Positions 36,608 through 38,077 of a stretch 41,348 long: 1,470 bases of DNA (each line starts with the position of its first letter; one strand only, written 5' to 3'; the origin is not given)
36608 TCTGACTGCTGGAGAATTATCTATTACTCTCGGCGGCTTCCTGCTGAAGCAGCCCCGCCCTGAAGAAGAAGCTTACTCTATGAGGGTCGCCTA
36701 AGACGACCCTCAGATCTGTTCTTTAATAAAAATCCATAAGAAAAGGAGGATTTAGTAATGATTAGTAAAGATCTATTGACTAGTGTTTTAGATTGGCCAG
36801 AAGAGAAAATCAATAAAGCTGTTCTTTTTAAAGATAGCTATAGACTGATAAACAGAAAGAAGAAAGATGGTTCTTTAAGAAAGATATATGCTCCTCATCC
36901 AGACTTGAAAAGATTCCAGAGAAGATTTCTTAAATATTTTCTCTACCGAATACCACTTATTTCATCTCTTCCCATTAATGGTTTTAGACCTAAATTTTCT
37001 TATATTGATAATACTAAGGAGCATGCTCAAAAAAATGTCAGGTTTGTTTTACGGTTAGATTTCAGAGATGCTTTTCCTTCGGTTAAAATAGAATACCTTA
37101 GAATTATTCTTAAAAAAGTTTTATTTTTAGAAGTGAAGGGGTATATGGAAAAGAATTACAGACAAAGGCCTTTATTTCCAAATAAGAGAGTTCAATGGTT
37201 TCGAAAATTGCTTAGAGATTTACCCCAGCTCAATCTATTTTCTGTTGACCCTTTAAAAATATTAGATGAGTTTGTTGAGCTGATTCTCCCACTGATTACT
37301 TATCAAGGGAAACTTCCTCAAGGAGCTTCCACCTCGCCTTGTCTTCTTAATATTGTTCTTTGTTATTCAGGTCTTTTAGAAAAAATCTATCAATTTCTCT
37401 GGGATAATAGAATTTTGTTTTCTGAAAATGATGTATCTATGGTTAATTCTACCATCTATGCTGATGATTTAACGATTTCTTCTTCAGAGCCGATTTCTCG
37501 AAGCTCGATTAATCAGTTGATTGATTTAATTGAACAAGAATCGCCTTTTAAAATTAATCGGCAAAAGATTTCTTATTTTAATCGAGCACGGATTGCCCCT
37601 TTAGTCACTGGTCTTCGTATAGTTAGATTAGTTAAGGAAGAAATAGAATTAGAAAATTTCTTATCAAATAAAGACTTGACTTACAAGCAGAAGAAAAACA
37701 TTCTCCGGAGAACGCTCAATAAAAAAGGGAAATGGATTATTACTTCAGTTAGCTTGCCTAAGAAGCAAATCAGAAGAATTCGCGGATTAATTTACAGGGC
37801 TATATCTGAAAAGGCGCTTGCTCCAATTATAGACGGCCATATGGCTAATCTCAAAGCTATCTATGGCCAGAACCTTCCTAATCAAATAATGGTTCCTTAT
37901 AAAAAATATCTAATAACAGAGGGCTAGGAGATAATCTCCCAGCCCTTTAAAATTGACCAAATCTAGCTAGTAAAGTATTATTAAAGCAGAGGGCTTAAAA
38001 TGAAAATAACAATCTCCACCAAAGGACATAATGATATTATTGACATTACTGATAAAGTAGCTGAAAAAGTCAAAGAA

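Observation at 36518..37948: Self-contained promoter / structured GC-rich RNA / retron-type reverse transcriptase / terminator module with no recognisable co-transcribed effector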

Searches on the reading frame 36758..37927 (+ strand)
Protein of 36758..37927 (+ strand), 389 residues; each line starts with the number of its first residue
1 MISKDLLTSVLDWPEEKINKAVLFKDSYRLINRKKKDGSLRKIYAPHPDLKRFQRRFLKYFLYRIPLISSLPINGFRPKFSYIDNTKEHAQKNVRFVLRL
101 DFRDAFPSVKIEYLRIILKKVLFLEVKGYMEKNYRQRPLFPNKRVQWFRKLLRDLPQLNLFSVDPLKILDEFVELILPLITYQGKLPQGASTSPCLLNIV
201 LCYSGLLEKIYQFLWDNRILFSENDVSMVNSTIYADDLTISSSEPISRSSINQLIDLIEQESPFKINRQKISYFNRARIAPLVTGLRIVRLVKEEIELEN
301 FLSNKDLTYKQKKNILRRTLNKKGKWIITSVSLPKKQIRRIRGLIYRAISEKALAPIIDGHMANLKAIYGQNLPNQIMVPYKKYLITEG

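Call 6: search_protein_families(library=pfam, proteins=[window:36758-37927:+], max_evalue=0.01)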
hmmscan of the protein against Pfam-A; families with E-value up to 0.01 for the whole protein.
window:36758-37927:+ (389 aa): 1 family
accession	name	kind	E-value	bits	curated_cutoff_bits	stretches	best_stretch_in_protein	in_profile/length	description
PF00078.32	RVT_1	-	8.3e-14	52.2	29.6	1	34-275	2-193/205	Reverse transcriptase (RNA-dependent DNA polymerase)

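Call 7: search_protein_families(library=padloc, proteins=[window:36758-37927:+], max_evalue=0.01)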
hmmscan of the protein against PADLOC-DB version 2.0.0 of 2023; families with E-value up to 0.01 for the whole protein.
window:36758-37927:+ (389 aa): 36 families (the best 25 are shown)
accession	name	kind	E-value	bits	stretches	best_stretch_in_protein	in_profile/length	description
PDLC02952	RT_VI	-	5e-30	102.7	2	167-346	122-266/279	-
PDLC02946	RT_III-A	-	1.4e-28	98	2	5-120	38-150/330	-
PDLC02941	RT_II-A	-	4.7e-28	96.2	2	178-289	142-240/309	-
PDLC02942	RT_III-A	-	1.3e-25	88.2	1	16-286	57-264/341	-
PDLC02955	RT_X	-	1.7e-25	88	2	25-121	25-114/272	-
PDLC02943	RT_III-A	-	2.2e-25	87.2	2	25-121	46-139/322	-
PDLC02959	RT-Protease_XI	-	2.6e-24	84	2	4-120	11-124/510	single gene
PDLC02960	RT-Protease_XI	-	4.2e-24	83.4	2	4-120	9-122/506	single gene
PDLC02962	RT-TIR_XII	-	1.3e-22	78.4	2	7-123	20-133/478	single gene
PDLC02956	RT_XIII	-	4.4e-22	76.7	2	26-119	143-232/469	-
PDLC02945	RT_III-A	-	6.7e-22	76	2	183-292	199-293/362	-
PDLC02961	RT-TIR_XII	-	1.2e-21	75.2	2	11-123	24-135/475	single gene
PDLC02940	RT_II-A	-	1.9e-21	74.3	2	26-120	210-300/477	-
PDLC03739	RT_Ec107-like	-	2e-21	74.6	2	25-113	34-118/307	retron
PDLC02965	RT-Toprim_I-C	-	2.9e-21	74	2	160-289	112-229/529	single gene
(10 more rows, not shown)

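Call 8: search_protein_families(library=ncbifam, proteins=[window:36758-37927:+], max_evalue=0.1)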
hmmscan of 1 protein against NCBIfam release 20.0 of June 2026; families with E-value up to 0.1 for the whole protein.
window:36758-37927:+ (389 aa): 4 families
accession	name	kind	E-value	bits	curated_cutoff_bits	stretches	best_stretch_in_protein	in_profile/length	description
NF038233.2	retron_St85_RT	exception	3e-25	89.1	235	1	25-310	22-252/289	retron St85 family RNA-directed DNA polymerase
NF042941.1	Retron_TIR_antiphage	equivalog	2.2e-18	66.3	600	2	26-123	27-120/464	TIR domain-containing anti-phage reverse transcriptase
NF038237.1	retron_Ec67_fus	exception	5.6e-14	51.5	450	2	8-111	14-128/572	retron Ec67 family RNA-directed DNA polymerase/endonuclease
TIGR04416.1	group_II_RT_mat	equivalog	1.5e-05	24.3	300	1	186-309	180-270/353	group II intron reverse transcriptase/maturase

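Call 14: find_homologous_proteins(query=window:36758-37927:+, max_evalue=0.00001)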
Query window:36758-37927:+ (389 aa): 85 proteins with E <= 0.00001 among 6357 candidates.
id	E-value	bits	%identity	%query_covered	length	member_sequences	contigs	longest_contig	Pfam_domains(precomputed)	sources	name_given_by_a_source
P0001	2.3e-251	852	100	100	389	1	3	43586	PF00078.33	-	-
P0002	9.3e-199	678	81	99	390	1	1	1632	PF00078.33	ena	-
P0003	4.7e-198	676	79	99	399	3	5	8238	PF00078.33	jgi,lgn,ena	-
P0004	1.9e-188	644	77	99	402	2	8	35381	PF00078.33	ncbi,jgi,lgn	-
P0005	2.2e-187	641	77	99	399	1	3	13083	PF00078.33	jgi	-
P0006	3.0e-148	512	63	99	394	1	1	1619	PF00078.33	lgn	-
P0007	3.0e-144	499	61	99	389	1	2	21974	PF00078.33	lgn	-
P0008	1.7e-142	493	61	99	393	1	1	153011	PF00078.33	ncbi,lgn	-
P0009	1.1e-141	491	60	99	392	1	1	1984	PF00078.33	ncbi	-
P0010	2.4e-141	489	60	98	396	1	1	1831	PF00078.33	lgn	-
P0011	8.0e-140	484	65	89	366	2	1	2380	PF00078.33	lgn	-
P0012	7.7e-127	442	55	98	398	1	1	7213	PF00078.33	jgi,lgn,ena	-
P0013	1.3e-125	438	56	98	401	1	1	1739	PF00078.33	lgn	-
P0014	7.2e-121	422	54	99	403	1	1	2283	PF00078.33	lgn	-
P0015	5.5e-120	419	53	99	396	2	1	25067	PF00078.33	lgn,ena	-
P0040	3.2e-65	239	37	98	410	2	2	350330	PF00078.33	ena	-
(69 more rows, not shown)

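Call 16: find_related_loci(query=A1, collection=genome_contigs, flank=6000)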
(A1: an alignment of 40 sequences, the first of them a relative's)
Query A1 (389 aa) in genome_contigs; peptide patterns used: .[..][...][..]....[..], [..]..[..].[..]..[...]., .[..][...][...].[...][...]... (x = any residue, [..] = any of these).
561 stretches matched a pattern; 327 encode a relative of the query (tblastn E <= 1e-3); the best 80 are kept; 80 distinct loci.
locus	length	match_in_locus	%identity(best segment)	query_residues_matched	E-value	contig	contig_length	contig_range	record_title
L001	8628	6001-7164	77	1-385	0e+0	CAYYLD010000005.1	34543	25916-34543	MAG TPA_asm: uncultured Candidatus Saccharibacteria bacterium isolate binchicken_co89_41 genome assembly, contig: NODE_1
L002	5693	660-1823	53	3-384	7e-128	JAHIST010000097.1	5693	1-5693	MAG: Patescibacteria group bacterium isolate MM_PC_MetaG.mb.188 MM_PC_MetaG.mb.188_k141_1940470, whole genome shotgun se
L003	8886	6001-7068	39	3-389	3e-80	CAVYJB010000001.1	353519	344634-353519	MAG: uncultured bacterium isolate MFD01476.bin.1.98 genome assembly, contig: contig_23397, whole genome shotgun sequence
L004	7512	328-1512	40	1-385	2e-77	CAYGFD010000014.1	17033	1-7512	MAG TPA_asm: uncultured Gammaproteobacteria bacterium isolate ERP113451_co1_458 genome assembly, contig: NODE_3894_lengt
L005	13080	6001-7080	37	3-383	4e-77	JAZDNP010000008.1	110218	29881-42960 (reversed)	MAG: Candidatus Brennerbacteria bacterium isolate MEGAHIT-group-0.716 k141_4710019, whole genome shotgun sequence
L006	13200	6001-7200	41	6-385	1e-82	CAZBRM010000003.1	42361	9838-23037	MAG TPA_asm: uncultured Candidatus Saccharibacteria bacterium isolate SRP178699_co1_639 genome assembly, contig: NODE_85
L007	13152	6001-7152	39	6-387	2e-63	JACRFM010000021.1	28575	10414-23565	MAG: Candidatus Kerfeldbacteria bacterium isolate NC_groundwater_1725_Pr3_B-0.1um_43_11 SR-2_scaffold_141_758060, whole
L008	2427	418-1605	36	6-384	2e-59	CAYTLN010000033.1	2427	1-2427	MAG TPA_asm: uncultured Gammaproteobacteria bacterium isolate SRP286056_co1_88 genome assembly, contig: NODE_79341_lengt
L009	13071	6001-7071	35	16-385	5e-53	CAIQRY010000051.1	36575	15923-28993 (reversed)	uncultured bacterium isolate AM-lipid-02-D9_bin-0787 genome assembly, contig: bin-0787:51/68, whole genome shotgun seque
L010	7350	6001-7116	32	34-384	3e-37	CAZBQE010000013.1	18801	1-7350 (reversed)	MAG TPA_asm: uncultured Candidatus Peribacteria bacterium isolate SRP192927_co6_144 genome assembly, contig: NODE_6485_l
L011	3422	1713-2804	28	6-387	2e-36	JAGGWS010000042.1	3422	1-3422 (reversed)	MAG: Candidatus Omnitrophota bacterium isolate AUK132 PB_MBMC_086_c_000000000007, whole genome shotgun sequence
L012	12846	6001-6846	31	20-381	7e-34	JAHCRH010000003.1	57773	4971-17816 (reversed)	MAG: Patescibacteria group bacterium isolate CR_Bin_053 NODE_3_length_57773_cov_11.016188, whole genome shotgun sequence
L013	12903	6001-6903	27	16-384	4e-28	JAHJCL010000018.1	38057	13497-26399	MAG: Patescibacteria group bacterium isolate Modern_marine.mb.304 Modern_marine.mb.304_k141_946645, whole genome shotgun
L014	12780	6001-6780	29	27-348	4e-26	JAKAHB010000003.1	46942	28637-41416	MAG: bacterium isolate WY2.bin78 NODE_943_length_46942_cov_1.912015, whole genome shotgun sequence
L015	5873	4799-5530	31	2-286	2e-26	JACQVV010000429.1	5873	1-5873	MAG: Planctomycetota bacterium isolate NC_groundwater_1472_Ag_S-0.65um_69_29 S_p65_S5_coassembly_k141_3416141, whole gen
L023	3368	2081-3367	28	6-344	1e-21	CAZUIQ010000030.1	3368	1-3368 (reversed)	MAG TPA_asm: uncultured Candidatus Saccharibacteria bacterium isolate SRP285395_co1_163 genome assembly, contig: NODE_56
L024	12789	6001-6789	33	7-304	1e-21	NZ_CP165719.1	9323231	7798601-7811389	Candidatus Uabimicrobium sp. HlEnr_7 chromosome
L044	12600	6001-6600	28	28-290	3e-16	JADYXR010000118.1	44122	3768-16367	MAG: Candidatus Obscuribacter sp. isolate MP9P1 103 k99_1415735, whole genome shotgun sequence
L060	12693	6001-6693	29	28-324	1e-14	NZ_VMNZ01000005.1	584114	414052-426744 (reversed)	Bacillus tequilensis strain ATCC BAA-819 ATCC_BAA-819_contig_5_consensus, whole genome shotgun sequence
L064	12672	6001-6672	28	35-324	3e-14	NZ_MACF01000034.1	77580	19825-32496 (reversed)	Bacillus mobilis strain 0711P9-1 contig129, whole genome shotgun sequence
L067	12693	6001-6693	27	16-288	5e-14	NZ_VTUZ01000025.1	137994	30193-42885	Paraburkholderia panacisoli strain DCY113 contig25, whole genome shotgun sequence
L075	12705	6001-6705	28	35-314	2e-13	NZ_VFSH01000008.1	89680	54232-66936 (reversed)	Streptococcus shenyangsis strain D19 Scaffold8, whole genome shotgun sequence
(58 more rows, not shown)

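Call 17: find_related_loci(query=A1, collection=metagenome_contigs, flank=5000)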
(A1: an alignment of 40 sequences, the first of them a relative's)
Query A1 (389 aa) in metagenome_contigs; peptide patterns used: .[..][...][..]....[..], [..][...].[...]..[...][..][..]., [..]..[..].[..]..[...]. (x = any residue, [..] = any of these).
600 stretches matched a pattern (row limit reached: there are more); 358 encode a relative of the query (tblastn E <= 1e-3); the best 80 are kept; 80 distinct loci.
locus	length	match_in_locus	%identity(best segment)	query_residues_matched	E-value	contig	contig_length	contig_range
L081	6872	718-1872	79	1-385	0e+0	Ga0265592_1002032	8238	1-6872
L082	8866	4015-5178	77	1-385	0e+0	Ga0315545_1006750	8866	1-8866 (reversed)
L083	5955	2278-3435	55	6-385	7e-131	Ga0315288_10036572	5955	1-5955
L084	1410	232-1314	40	3-384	5e-90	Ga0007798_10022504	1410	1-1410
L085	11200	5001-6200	40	6-385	1e-82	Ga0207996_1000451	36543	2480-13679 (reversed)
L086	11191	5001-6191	37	1-381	1e-72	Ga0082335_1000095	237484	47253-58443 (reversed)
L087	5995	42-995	40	81-382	7e-63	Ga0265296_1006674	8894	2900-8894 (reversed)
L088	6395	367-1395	36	28-385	1e-59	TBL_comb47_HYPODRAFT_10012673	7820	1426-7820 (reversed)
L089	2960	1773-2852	37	26-381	3e-57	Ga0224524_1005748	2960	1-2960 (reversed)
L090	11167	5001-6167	35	6-385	3e-56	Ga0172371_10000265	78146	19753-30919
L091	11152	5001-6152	34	6-385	6e-52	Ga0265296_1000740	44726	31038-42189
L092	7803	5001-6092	34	21-383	3e-49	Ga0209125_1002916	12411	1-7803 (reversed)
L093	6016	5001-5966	33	26-346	8e-39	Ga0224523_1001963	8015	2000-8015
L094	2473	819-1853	30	1-385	1e-37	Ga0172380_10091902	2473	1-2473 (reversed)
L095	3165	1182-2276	28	6-388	1e-37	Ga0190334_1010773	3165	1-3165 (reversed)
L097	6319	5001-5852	29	15-383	8e-35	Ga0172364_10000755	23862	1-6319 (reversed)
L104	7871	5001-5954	30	7-381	2e-31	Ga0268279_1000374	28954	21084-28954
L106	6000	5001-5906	27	15-384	2e-28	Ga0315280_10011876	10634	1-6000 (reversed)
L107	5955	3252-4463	25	1-385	5e-28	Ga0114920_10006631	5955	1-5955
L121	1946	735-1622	29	5-289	4e-21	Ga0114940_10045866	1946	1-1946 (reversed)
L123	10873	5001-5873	29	16-385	1e-31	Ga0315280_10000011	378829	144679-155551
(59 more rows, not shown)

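Call 29: search_protein_families(library=pfam, proteins=[L006:2050-3336:+, L009:9897-11888:-, L009:4567-5466:-, L009:1239-2279:-, L009:2329-3333:-, L009:3810-4535:-, L005:7738-8979:+, L005:7142-7720:-, L006:7285-9921:+, L009:7555-8502:+], max_evalue=0.001)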
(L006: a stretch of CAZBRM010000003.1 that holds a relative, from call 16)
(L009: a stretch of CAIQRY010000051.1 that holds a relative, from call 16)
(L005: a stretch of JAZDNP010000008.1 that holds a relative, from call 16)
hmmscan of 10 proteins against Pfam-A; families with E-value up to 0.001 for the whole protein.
L006:2050-3336:+ (428 aa): 2 families
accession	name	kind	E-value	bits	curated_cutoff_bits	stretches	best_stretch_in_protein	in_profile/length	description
PF08245.18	Mur_ligase_M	-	5.5e-23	82.4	24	2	99-251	54-198/200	Mur ligase middle domain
PF02875.26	Mur_ligase_C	-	2.6e-16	61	28.4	1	275-405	1-127/127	Mur ligase, glutamate ligase domain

L009:9897-11888:- (663 aa): 2 families
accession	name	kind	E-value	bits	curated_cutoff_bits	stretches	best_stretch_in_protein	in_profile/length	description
PF00905.27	Transpeptidase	-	1.5e-67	228.3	22.1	1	335-641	1-291/299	Penicillin binding protein transpeptidase domain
PF03717.20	PBP_dimer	-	6.7e-11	43.4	24.4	1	66-291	4-176/180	Penicillin-binding Protein dimerisation domain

L009:4567-5466:- (299 aa): 4 families
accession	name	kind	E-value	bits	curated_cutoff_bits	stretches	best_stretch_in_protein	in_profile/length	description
PF04321.23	RmlD_sub_bind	-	3.3e-69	233.6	27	1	15-298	1-283/287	RmlD substrate binding domain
PF01370.27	Epimerase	-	2.4e-23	83.3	20.9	1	17-222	1-225/240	NAD dependent epimerase/dehydratase family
PF16363.11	GDP_Man_Dehyd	-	2.1e-07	31.2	27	1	48-266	59-280/332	GDP-mannose 4,6 dehydratase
PF07993.18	NAD_binding_4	-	0.00014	21.6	20.1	1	58-172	80-209/258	Male sterility protein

L009:1239-2279:- (346 aa): 3 families
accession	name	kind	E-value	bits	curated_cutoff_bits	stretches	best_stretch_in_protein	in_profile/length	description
PF04545.22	Sigma70_r4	-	3.2e-11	43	24.1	1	30-82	2-50/50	Sigma-70, region 4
PF05066.19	HARE-HTH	-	1.3e-07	32.3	25.9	1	281-344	2-71/71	HB1, ASXL, restriction endonuclease HTH domain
PF04513.17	Baculo_PEP_C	-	0.00039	20.9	38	0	226-278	84-135/140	Baculovirus polyhedron envelope protein, PEP, C terminus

L009:2329-3333:- (334 aa): 2 families
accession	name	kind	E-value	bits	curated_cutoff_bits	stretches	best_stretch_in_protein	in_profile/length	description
PF00535.33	Glycos_transf_2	-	1.1e-07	32.4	23.3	1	19-160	5-131/168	Glycosyl transferase family 2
PF13632.12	Glyco_trans_2_3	-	4.2e-05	23.9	27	1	195-278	73-148/198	Glycosyl transferase family group 2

L009:3810-4535:- (241 aa): 2 families
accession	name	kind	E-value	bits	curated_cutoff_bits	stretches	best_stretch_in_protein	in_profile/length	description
PF00483.29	NTP_transferase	-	1.5e-62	211.8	21.2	1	3-231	2-242/245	Nucleotidyl transferase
PF12804.13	NTP_transf_3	-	4.5e-10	40.4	27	1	3-118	1-107/160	MobA-like NTP transferase domain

L005:7738-8979:+ (413 aa): 6 families
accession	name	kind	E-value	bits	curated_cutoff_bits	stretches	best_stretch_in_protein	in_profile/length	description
PF03054.22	tRNA_Me_trans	-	1.2e-72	244.3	20.6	2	17-139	1-132/202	tRNA methyl transferase HUP domain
PF20259.3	tRNA_Me_trans_M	-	2e-17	62.9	27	1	255-321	2-65/66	tRNA methyl transferase PRC-barrel domain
PF20258.4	tRNA_Me_trans_C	-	1.1e-09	38.9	20.6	1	332-412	2-77/77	Aminomethyltransferase beta-barrel domain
PF02540.23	NAD_synthase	-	5.8e-07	29.3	21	1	16-85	18-86/242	NAD synthase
PF24167.1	DUF7411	-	7.7e-07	29.3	28.7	1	18-94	2-72/194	Family of unknown function (DUF7411)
PF00733.27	Asn_synthase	-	0.00018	21.7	21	1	14-82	15-81/354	Asparagine synthase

L005:7142-7720:- (192 aa): 2 families
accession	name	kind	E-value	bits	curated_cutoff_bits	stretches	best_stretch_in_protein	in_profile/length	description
PF09285.17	Elong-fact-P_C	-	2.2e-25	88.5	25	1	133-187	2-56/56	Elongation factor P, C-terminal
PF08207.18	EFP_N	-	1.3e-06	28.7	23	1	4-60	2-56/58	Elongation factor P (EF-P) KOW-like domain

L006:7285-9921:+ (878 aa): 6 families
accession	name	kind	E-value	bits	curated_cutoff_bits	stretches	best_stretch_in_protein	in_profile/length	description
PF00122.25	E1-E2_ATPase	-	2e-48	164.8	28.1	1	119-308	4-180/181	E1-E2 ATPase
PF00689.26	Cation_ATPase_C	-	1.9e-40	139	27.3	1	698-871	1-175/175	Cation transporting ATPase, C-terminus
PF00690.31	Cation_ATPase_N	-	4.1e-20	71.6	20.4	1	10-76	1-68/69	Cation transporter/ATPase, N-terminus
PF00702.32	Hydrolase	-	1.7e-18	68.1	26.4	1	327-629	3-191/191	haloacid dehalogenase-like hydrolase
PF13246.12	Cation_ATPase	-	2.4e-11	44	21.7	1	365-449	2-86/91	Cation transport ATPase (P-type)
PF08282.18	Hydrolase_3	-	2.3e-07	31.3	20.9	1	601-653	195-247/255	haloacid dehalogenase-like hydrolase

L009:7555-8502:+ (315 aa): 0 families

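Call 30: search_protein_families(library=pfam, proteins=[L002:2005-2289:+, L004:1585-2283:+, L081:2170-2586:+, L003:7179-7937:-, L083:3467-4081:-, L008:1821-2366:-, L091:6200-6820:-, L086:6706-8322:+, L090:6347-7657:+, L087:1236-1607:+], max_evalue=0.001)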
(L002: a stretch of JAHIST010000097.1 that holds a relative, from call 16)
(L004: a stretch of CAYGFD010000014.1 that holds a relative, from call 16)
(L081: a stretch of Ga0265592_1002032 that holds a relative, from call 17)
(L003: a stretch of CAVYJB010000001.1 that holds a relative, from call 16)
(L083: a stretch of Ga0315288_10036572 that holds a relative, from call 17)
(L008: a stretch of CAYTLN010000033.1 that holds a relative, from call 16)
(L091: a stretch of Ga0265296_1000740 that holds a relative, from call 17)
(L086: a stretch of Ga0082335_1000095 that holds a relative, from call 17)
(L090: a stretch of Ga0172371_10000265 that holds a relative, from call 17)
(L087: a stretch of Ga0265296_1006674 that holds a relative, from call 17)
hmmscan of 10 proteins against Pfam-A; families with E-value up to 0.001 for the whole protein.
L002:2005-2289:+ (94 aa): 2 families
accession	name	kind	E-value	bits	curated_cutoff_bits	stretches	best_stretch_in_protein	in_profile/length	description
PF01783.29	Ribosomal_L32p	-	1.2e-22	80.3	21.3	1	3-56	2-55/56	Ribosomal L32p protein family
PF12172.15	zf-ChsH2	-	0.0008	19.6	23.2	0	25-47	9-32/37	ChsH2, rubredoxin-like zinc ribbon domain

L004:1585-2283:+ (232 aa): 1 family
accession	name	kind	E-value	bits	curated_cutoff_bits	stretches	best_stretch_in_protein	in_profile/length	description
PF08713.17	DNA_alkylation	-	1.9e-58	198.1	21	1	6-221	1-213/213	DNA alkylation repair enzyme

L081:2170-2586:+ (138 aa): 1 family
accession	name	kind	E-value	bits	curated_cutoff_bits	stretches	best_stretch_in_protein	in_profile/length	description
PF02661.23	Fic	-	4e-09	37.6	24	1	37-91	31-93/93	Fic/DOC family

L003:7179-7937:- (252 aa): 0 families

L083:3467-4081:- (204 aa): 1 family
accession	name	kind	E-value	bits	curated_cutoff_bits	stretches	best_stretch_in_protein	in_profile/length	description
PF02457.21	DAC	-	8e-06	25.9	27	1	47-188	8-118/119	DisA bacterial checkpoint controller nucleotide-binding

L008:1821-2366:- (181 aa): 0 families

L091:6200-6820:- (206 aa): 0 families

L086:6706-8322:+ (538 aa): 6 families
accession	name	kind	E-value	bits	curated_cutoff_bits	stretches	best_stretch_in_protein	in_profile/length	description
PF05746.21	DALR_1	-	6.7e-29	100.8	22.3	1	423-538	2-117/117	DALR anticodon binding domain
PF03485.21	Arg_tRNA_synt_N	-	3e-18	66.7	21.5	1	2-81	3-84/85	Arginyl tRNA synthetase N terminal domain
PF00750.26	tRNA-synt_1d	-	2.1e-16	60.3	23.3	1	234-384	151-297/349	tRNA synthetases class I (R), catalytic domain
PF09334.17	tRNA-synt_1g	-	3.9e-07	29.6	20.1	0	364-405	324-366/391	tRNA synthetases class I (M)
PF00133.28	tRNA-synt_1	-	0.0001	21.7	22.7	1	359-405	367-413/414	tRNA synthetases class I (I, L, M and V)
PF01921.24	tRNA-synt_1f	-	0.00033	20.1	27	1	362-416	279-330/360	tRNA synthetases class I (K)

L090:6347-7657:+ (436 aa): 1 family
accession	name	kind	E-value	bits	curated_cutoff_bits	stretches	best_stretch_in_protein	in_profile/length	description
PF00215.30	OMPdecase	-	4e-37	128.7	27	1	212-426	2-220/221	Orotidine 5'-phosphate decarboxylase / HUMPS family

L087:1236-1607:+ (123 aa): 0 families
